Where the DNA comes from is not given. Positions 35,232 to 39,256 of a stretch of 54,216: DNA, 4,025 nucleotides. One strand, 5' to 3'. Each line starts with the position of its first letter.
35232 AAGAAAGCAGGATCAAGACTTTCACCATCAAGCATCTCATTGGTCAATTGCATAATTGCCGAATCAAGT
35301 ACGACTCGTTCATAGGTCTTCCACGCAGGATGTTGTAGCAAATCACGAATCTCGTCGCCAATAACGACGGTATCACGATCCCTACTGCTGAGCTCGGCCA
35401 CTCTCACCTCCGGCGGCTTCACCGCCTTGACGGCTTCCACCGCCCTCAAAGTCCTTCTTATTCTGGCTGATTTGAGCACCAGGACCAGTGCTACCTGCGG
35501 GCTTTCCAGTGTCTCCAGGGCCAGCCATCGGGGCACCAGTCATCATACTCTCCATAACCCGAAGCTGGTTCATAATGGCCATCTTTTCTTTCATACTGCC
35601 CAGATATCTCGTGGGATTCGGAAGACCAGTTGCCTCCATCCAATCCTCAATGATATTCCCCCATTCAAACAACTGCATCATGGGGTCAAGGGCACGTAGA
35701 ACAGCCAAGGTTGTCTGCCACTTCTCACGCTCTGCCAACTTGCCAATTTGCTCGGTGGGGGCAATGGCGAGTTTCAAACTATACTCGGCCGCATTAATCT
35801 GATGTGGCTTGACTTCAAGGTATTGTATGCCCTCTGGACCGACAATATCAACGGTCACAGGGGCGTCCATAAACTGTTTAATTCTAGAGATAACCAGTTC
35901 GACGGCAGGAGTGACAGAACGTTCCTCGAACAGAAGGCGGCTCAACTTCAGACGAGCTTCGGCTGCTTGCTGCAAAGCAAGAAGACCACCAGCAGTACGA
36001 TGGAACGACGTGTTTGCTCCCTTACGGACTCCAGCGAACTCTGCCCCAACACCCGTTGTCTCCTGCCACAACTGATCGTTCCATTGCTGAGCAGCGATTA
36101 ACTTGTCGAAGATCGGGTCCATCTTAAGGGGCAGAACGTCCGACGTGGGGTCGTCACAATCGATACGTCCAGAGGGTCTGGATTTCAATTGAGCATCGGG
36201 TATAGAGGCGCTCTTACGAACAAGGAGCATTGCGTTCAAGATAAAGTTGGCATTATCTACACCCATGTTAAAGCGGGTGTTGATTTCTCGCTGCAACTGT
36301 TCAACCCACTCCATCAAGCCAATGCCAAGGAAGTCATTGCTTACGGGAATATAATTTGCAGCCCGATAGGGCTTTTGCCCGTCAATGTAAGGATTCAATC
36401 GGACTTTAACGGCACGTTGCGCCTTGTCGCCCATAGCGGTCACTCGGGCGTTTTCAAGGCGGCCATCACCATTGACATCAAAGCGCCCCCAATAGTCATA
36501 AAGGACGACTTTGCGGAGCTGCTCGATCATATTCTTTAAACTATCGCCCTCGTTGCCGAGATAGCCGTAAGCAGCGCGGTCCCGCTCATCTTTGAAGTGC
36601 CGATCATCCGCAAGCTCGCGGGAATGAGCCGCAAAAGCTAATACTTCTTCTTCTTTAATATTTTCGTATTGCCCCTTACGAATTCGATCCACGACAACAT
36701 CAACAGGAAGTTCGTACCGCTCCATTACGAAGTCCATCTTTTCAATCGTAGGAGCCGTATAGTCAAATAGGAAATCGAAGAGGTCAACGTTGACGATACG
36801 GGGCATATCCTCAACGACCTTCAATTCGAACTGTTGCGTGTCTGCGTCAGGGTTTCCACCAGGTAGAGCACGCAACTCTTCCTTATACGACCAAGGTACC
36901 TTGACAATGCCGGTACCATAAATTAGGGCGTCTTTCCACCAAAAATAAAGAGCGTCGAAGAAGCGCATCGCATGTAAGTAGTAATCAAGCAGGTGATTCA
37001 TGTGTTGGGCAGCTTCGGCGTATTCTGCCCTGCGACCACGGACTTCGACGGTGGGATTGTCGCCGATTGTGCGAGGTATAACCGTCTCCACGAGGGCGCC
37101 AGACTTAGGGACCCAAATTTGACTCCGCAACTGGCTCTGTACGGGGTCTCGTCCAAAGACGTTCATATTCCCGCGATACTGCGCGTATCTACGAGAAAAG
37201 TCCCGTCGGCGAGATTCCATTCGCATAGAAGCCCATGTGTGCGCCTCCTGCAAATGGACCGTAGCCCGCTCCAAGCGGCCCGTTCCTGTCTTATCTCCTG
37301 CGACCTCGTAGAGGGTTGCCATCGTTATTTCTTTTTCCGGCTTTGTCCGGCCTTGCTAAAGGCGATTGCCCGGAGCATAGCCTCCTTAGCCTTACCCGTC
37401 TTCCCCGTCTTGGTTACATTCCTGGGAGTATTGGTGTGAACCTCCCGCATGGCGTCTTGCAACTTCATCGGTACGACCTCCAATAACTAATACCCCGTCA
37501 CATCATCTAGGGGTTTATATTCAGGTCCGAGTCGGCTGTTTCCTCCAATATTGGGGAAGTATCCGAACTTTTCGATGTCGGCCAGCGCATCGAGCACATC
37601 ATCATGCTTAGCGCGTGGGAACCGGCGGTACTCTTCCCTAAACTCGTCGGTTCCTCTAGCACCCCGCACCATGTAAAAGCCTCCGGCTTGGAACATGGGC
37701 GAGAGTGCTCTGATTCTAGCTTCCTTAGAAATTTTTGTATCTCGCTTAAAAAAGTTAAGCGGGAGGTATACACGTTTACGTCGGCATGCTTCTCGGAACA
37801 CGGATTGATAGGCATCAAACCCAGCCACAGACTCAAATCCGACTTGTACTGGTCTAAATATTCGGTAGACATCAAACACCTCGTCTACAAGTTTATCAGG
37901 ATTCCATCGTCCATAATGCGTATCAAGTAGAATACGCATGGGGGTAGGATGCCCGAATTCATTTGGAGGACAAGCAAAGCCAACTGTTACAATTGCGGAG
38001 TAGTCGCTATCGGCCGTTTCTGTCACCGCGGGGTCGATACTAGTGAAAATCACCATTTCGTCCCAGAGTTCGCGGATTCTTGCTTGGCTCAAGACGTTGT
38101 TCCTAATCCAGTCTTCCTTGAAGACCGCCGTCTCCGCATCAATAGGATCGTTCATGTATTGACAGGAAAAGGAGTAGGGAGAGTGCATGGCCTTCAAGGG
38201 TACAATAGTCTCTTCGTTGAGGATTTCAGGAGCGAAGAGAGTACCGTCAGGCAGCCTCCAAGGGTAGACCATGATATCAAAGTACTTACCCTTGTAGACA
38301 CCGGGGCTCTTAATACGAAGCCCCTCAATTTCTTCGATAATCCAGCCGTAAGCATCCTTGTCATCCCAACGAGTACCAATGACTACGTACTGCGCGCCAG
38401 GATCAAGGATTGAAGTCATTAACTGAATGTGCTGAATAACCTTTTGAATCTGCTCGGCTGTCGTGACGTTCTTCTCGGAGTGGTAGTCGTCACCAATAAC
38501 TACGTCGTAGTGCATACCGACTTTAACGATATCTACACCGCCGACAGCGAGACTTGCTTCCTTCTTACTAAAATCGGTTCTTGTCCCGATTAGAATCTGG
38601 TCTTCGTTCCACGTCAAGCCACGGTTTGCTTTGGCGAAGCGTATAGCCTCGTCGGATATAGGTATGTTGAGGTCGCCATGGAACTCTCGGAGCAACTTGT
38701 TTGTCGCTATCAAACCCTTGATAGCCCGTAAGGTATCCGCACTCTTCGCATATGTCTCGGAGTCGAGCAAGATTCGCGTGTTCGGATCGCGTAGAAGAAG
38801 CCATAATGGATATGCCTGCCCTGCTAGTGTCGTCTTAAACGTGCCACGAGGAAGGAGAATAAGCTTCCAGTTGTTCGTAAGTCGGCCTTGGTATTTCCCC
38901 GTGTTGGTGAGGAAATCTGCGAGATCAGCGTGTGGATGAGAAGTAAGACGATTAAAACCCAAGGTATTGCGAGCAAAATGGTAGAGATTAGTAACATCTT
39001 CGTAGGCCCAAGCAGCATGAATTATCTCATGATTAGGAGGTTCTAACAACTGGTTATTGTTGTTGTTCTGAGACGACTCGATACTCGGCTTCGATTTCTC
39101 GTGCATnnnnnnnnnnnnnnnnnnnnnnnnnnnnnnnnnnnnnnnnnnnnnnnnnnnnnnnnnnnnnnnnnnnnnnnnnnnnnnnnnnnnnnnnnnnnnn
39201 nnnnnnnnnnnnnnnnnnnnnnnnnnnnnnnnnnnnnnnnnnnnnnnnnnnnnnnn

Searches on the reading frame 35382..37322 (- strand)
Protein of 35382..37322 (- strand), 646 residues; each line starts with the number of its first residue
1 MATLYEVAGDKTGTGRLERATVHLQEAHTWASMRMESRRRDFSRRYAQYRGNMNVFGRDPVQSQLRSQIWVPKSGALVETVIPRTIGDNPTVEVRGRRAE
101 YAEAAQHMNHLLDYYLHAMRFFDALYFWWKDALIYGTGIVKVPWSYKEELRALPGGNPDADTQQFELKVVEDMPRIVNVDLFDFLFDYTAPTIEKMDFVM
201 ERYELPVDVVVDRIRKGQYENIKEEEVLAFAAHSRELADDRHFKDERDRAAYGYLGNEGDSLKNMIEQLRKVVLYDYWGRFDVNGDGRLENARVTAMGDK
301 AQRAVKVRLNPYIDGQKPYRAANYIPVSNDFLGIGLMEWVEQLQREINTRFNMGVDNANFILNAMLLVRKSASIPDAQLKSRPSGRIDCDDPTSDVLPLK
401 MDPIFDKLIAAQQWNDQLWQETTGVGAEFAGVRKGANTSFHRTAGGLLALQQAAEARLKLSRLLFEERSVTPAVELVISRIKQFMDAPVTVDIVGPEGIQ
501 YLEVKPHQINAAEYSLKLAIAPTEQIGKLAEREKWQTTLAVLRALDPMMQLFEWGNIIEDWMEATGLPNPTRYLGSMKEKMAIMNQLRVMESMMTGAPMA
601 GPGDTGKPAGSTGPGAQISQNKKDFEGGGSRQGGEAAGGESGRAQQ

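Call 11: search_protein_families(library=pfam, proteins=[window:35382-37322:-], max_evalue=0.01)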
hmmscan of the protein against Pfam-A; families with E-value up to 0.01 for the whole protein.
window:35382-37322:- (646 aa): 2 families
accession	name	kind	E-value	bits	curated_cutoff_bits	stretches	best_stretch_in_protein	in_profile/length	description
PF23899.1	SU10_portal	-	2.7e-47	161.9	30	2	165-588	178-586/593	Phage SU10 portal protein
PF16510.12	P22_portal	-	5.5e-05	22.3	26.1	0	337-551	296-523/594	Phage P22-like portal protein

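Call 12: search_protein_families(library=phrogs, proteins=[window:35382-37322:-], max_evalue=0.01)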
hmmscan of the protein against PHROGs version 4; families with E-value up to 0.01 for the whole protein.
window:35382-37322:- (646 aa): 3 families
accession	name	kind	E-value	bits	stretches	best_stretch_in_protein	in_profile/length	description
phrog_1216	-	head and packaging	9.7e-37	127.9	2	165-580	203-599/714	portal protein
phrog_332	-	connector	2.7e-26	93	1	99-613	101-545/560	head-tail adaptor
phrog_156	-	head and packaging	1e-08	35.1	1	62-508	54-485/681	portal protein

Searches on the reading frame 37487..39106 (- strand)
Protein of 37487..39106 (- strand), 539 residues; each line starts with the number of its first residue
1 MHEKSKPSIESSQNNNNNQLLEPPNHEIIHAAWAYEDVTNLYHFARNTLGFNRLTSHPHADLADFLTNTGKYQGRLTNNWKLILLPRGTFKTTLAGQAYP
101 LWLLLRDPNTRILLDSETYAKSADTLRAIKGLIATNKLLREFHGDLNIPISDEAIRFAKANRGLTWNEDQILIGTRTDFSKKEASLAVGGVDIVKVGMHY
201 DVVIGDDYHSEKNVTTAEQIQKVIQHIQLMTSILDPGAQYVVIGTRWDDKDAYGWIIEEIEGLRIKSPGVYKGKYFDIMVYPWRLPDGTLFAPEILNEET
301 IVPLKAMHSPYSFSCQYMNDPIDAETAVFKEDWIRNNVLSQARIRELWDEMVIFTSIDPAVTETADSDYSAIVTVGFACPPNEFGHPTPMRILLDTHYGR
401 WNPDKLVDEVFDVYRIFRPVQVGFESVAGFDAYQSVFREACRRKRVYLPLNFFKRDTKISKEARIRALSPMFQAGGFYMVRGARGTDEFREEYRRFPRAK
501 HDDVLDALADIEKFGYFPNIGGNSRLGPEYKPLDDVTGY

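Call 11: search_protein_families(library=pfam, proteins=[window:37487-39106:-], max_evalue=0.01)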
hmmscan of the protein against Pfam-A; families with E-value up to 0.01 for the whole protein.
window:37487-39106:- (539 aa): 1 family
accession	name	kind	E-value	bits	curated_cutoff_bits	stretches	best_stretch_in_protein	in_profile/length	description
PF17289.8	Terminase_6C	-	0.0004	20.8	22.6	1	357-509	3-149/155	Terminase RNaseH-like domain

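Call 12: search_protein_families(library=phrogs, proteins=[window:37487-39106:-], max_evalue=0.01)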
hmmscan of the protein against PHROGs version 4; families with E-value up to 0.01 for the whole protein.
window:37487-39106:- (539 aa): 7 families
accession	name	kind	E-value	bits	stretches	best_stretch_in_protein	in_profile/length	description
phrog_38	-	head and packaging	3.9e-74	251.6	1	39-511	271-699/760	terminase large subunit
phrog_5573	-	head and packaging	1.4e-15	58.4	1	285-511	21-230/250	terminase large subunit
phrog_2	-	head and packaging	1.7e-09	38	1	65-509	273-586/807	terminase large subunit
phrog_4758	-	head and packaging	9.2e-09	36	1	83-262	62-223/243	terminase large subunit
phrog_17672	-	head and packaging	1.8e-07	31.5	1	60-253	55-224/395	terminase large subunit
phrog_20726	-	unknown function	0.00026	21.7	1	353-510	3-168/199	-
phrog_12171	-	head and packaging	0.0066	17.5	0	460-510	41-90/110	terminase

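Call 16: search_dna_similar(query=window:37487-39106:-, collection=phages, mode=protein, max_rows=25)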
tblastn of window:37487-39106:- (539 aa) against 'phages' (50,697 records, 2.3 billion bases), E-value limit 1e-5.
Records with a match: 250; places in all: 250; records where one place covers at least 80% of the query: 113.
Best place of each record, by identity: <60% 250.
By first word of the organism name: Microbacterium 56; Vibrio 40; Pseudomonas 23; Paenibacillus 13; phage 9; Bacillus 7; Cyanophage 6; Leptolyngbya 6; Bacteriophage 6; Bacteroides 6; and 38 more.
By host as written in the record: - 42; Microbacterium foliorum NRRL B-24224 27; Microbacterium paraoxydans NWU1 14; Paenibacillus larvae 11; Pseudomonas aeruginosa 8; Vibrio cholerae 8; Microbacterium foliorum NRRL B-24224 SEA 7; Vibrio crassostreae 7; and 89 more.
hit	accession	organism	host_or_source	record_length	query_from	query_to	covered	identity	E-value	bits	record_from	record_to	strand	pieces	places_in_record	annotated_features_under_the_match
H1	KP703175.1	ANMV-1 virus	uncultured archaeon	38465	40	511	88%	28.1%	6e-31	134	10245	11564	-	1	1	phage terminase large subunit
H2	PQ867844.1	phage GX1-k141_326647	Crassostrea hongkongensis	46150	40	524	90%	25.9%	2e-16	89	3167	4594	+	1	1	terminase large subunit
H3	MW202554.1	Caudoviricetes sp.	Manatee Spring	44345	39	509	87%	26.6%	3e-11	144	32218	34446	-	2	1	terminase large subunit (x2) | hypothetical protein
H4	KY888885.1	Mastigocladus phage CHP58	Mastigocladus sp.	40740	29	530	93%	24.4%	4e-30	131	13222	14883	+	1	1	record has no annotation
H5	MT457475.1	Arthronema virus TR020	Arthronema africanum strain 1980/01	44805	38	515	89%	25.5%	1e-24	114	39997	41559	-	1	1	large terminase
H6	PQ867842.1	phage T5S1-k141_444551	Crassostrea hongkongensis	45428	34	527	92%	23.9%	7e-12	75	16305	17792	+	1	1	terminase large subunit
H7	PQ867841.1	phage T4S1-k141_502596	Crassostrea hongkongensis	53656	36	523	91%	24.1%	1e-14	84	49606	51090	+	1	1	terminase large subunit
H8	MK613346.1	Roseobacter phage CRP-4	Rhodobacteraceae bacterium FZCC0023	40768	38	509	88%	24.4%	6e-16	87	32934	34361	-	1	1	terminase large subunit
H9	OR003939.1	Phage DSL-LC04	Gammaproteobacteria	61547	39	507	87%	24.3%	2e-21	105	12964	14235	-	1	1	terminase large subunit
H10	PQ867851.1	phage KZY1-k141_1938105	Crassostrea hongkongensis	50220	51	527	88%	23.6%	5e-9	65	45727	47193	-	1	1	terminase large subunit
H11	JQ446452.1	Salinivibrio phage CW02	Salinivibrio costicola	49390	74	509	81%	25.7%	2e-16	89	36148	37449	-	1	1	DNA packaging enzyme (terminase)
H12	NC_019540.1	Salinivibrio phage CW02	Salinivibrio costicola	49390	74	509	81%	25.7%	2e-16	89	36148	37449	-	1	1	DNA packaging enzyme (terminase)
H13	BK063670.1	Caudoviricetes sp. vir526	Methanomicrobiales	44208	38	523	90%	22.9%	7e-7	59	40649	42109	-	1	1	terminase large subunit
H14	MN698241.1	Pelagibacter phage HTVC027P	Candidatus Pelagibacter sp. HTCC1062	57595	37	508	88%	23.4%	1e-24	114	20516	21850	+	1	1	terminase large subunit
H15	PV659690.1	Pseudomonas phage vB_PaP_DMTU_1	Pseudomaonas aeruginosa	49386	76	524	83%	24.6%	1e-14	84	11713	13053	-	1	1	hypothetical protein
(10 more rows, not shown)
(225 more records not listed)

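Call 18: find_related_loci(query=window:37487-39106:-, collection=viral_contigs, flank=8000)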
Query window:37487-39106:- (539 aa) in viral_contigs; peptide patterns used: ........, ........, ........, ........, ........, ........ (x = any residue, [..] = any of these).
9 stretches matched a pattern; 2 encode a relative of the query (tblastn E <= 1e-3); 2 distinct loci.
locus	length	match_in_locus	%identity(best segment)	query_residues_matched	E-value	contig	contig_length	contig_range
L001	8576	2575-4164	87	1-539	0e+0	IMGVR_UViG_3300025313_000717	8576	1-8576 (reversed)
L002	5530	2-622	86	333-539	3e-122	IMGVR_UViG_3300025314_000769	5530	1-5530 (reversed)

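Call 30: find_homologous_proteins(query=window:37487-39106:-, max_evalue=1e-40)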
Query window:37487-39106:- (539 aa): 96 proteins with E <= 1e-40 among 8000 candidates.
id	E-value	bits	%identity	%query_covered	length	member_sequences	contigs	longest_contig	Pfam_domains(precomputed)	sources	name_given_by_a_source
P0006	0.0e+0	1262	100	100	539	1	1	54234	-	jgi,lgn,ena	-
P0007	0.0e+0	1089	89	95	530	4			PF17289.9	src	-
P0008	2.8e-262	889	71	99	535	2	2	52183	PF17289.9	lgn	-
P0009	4.5e-261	885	70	96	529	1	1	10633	PF17289.9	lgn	-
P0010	1.3e-251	854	69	97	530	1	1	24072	PF17289.9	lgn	-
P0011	1.5e-249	847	69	96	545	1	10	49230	PF17289.9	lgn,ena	-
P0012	2.4e-242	823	67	95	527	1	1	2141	-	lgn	-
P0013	5.0e-241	819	66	98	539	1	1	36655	-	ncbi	-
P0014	4.2e-240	816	67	96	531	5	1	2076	PF17289.9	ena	-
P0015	2.7e-237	807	66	96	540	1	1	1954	-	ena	-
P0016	5.9e-234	795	81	73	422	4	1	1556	-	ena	-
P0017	4.3e-169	581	51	96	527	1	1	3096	PF17289.9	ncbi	-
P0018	1.6e-75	273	35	97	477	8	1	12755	-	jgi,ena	-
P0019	3.0e-75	272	37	89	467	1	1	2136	-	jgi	jgi:predicted phage terminase large subunit-like protein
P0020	8.3e-75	270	34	93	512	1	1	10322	PF17289.9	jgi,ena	-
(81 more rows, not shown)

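Call 31: find_encoding_contigs(protein=P0008, flank=8000, max_places=3)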
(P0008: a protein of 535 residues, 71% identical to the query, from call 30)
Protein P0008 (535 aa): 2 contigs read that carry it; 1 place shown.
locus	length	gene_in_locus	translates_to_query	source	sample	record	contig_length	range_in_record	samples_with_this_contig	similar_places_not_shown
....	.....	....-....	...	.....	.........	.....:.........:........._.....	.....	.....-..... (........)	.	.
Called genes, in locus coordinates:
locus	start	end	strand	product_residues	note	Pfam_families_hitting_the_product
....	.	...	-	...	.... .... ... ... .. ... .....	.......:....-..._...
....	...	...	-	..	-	-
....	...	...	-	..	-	-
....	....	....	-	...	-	-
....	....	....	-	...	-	-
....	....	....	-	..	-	-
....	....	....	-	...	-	-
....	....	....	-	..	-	-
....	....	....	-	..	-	-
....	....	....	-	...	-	-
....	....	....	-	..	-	-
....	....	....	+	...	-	-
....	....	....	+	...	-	-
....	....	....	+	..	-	-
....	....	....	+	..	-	-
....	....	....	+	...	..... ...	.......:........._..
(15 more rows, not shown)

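Call 32: find_encoding_contigs(protein=P0011, flank=8000, max_places=4)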
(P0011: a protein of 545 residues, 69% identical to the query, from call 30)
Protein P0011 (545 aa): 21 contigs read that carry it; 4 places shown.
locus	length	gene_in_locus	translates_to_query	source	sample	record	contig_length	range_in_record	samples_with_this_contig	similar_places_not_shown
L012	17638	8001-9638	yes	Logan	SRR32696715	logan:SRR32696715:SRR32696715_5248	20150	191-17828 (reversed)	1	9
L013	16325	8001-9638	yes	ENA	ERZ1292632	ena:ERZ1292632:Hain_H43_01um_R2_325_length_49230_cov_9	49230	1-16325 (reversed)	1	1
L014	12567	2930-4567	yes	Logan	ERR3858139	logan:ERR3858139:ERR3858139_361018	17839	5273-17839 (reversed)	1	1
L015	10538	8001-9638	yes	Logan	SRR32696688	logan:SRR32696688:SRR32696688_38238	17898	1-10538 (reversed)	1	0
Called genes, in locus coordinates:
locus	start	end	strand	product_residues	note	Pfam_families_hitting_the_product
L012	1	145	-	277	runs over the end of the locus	-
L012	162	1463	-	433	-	PF14395:COOH-NH2_lig (weak)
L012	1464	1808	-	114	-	-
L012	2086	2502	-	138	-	-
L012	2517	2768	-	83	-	-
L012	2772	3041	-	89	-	-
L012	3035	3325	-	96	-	-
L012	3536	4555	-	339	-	-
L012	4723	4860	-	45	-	-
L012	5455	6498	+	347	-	-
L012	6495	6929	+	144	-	-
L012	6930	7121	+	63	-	-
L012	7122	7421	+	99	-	-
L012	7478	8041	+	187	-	-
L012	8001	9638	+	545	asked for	PF17289:Terminase_6C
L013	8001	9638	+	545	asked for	PF17289:Terminase_6C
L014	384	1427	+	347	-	-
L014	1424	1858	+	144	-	-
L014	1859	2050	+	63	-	-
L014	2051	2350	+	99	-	-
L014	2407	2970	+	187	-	-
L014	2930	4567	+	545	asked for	PF17289:Terminase_6C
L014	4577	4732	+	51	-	-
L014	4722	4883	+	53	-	-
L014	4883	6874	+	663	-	PF23899:SU10_portal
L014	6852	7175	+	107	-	-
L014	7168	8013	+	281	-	-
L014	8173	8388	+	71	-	-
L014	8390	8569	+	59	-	-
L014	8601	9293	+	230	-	-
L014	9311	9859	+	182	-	-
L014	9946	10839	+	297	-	PF25209:Phage_capsid_4, PF10124:Mu-like_gpT (weak)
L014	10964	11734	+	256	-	-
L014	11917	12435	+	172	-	-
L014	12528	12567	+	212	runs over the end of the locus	-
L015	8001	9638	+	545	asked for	PF17289:Terminase_6C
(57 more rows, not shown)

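Call 33: find_encoding_contigs(protein=P0013, flank=8000, max_places=3)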
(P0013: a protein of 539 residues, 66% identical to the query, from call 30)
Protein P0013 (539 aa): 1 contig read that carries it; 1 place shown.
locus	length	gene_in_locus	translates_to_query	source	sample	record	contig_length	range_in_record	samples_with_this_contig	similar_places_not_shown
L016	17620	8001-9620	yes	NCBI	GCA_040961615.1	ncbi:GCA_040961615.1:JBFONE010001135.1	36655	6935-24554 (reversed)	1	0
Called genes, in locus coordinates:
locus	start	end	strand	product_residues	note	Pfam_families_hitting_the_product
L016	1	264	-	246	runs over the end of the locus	PF03462:PCRF, PF00472:RF-1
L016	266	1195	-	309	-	PF09414:RNA_ligase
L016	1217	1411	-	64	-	-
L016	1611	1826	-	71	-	-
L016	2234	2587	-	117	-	PF01909:NTP_transf_2 (weak), PF18765:Polbeta (faint)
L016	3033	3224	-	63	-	-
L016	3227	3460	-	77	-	-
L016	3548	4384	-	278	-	-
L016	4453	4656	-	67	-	-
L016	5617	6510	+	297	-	-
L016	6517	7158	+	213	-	-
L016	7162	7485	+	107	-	-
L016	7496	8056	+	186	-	-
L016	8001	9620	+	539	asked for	-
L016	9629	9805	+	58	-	-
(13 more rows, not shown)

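Call 34: find_encoding_contigs(protein=P0010, flank=8000, max_places=3)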
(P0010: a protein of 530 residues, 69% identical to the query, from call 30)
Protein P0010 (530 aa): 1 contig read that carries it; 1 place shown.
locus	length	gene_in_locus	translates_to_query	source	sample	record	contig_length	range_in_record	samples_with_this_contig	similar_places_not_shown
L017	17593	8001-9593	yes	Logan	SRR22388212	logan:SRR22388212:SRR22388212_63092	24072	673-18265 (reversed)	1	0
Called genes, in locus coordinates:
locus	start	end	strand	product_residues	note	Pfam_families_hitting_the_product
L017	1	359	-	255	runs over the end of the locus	-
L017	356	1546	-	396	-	PF14395:COOH-NH2_lig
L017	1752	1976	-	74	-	-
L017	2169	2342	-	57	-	-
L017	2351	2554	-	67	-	-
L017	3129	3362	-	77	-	-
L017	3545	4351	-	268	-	-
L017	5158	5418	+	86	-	-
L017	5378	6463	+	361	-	PF00196:GerE (weak)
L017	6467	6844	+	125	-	-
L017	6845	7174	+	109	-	-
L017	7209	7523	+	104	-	-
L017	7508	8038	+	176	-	PF13384:HTH_23 (weak)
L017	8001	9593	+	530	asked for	PF17289:Terminase_6C (weak)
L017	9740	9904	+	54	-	-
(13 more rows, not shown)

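Call 35: find_encoding_contigs(protein=P0009, flank=8000, max_places=3)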
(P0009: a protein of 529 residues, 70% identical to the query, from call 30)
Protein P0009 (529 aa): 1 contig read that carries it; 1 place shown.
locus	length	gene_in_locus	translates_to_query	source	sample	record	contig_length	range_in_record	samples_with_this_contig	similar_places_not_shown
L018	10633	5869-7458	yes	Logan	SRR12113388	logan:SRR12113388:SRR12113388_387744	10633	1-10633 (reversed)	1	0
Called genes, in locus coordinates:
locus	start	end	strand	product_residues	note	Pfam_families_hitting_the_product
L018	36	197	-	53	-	-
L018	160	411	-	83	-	-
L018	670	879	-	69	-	-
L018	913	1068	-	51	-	-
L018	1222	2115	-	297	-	-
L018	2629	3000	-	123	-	PF02945:Endonuclease_7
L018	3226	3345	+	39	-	-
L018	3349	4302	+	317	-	PF00196:GerE (weak)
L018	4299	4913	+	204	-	PF00574:CLP_protease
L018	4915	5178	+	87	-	-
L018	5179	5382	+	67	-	-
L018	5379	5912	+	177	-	-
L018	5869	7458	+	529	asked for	PF17289:Terminase_6C (weak)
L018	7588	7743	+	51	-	-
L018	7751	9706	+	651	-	PF23899:SU10_portal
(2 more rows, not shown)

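Call 50: find_related_loci(query=A1, collection=metagenome_contigs, flank=7000)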
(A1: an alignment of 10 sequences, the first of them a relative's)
Query A1 (539 aa) in metagenome_contigs; peptide patterns used: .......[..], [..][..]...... (x = any residue, [..] = any of these).
91 stretches matched a pattern; 69 encode a relative of the query (tblastn E <= 1e-3); 69 distinct loci.
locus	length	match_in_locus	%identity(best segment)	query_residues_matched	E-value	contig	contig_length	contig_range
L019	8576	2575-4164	87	1-539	0e+0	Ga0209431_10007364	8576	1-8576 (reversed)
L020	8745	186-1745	72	22-539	0e+0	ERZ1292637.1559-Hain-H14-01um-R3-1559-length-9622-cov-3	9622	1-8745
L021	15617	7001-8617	69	20-539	0e+0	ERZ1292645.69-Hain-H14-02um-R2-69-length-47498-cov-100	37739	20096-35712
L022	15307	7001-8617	69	20-539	0e+0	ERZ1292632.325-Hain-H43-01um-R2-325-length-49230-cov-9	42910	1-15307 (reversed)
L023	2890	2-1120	89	167-539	0e+0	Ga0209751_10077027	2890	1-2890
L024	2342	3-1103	90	173-539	0e+0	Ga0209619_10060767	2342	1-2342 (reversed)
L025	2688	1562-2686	86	1-384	0e+0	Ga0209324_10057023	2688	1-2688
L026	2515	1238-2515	68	23-443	0e+0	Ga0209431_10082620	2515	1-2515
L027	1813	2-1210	64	136-539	0e+0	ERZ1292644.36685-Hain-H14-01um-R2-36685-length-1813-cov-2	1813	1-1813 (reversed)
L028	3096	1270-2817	51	25-539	0e+0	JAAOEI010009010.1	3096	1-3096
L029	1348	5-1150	64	157-539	0e+0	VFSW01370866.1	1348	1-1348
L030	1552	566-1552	67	18-330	3e-153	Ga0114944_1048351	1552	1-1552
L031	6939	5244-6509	35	38-509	6e-90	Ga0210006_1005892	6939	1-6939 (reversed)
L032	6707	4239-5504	35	38-509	6e-89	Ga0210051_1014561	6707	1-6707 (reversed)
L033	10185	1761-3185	34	26-539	9e-89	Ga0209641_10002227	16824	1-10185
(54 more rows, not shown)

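Call 72: find_related_loci(query=A1, collection=genome_contigs, flank=7000)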
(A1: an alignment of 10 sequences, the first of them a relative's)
Query A1 (539 aa) in genome_contigs; peptide patterns used: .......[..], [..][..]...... (x = any residue, [..] = any of these).
15 stretches matched a pattern; 3 encode a relative of the query (tblastn E <= 1e-3); 3 distinct loci.
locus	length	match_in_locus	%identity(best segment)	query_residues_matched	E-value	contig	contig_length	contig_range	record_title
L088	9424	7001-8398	33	40-523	8e-77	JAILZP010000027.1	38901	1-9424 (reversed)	MAG: Peptococcaceae bacterium isolate HOT.CON.130 NODE_949_length_38901_cov_13.334175, whole genome shotgun sequence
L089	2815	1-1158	33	91-509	5e-60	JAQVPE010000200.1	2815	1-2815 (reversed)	MAG: Candidatus Izemoplasmatales bacterium isolate STF1_197 NODE_176329_length_2815_cov_2.090402_Sandtown_F1, whole geno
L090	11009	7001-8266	28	81-510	5e-45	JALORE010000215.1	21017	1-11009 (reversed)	MAG: Planctomycetota bacterium isolate Prado173 scaffold_8170, whole genome shotgun sequence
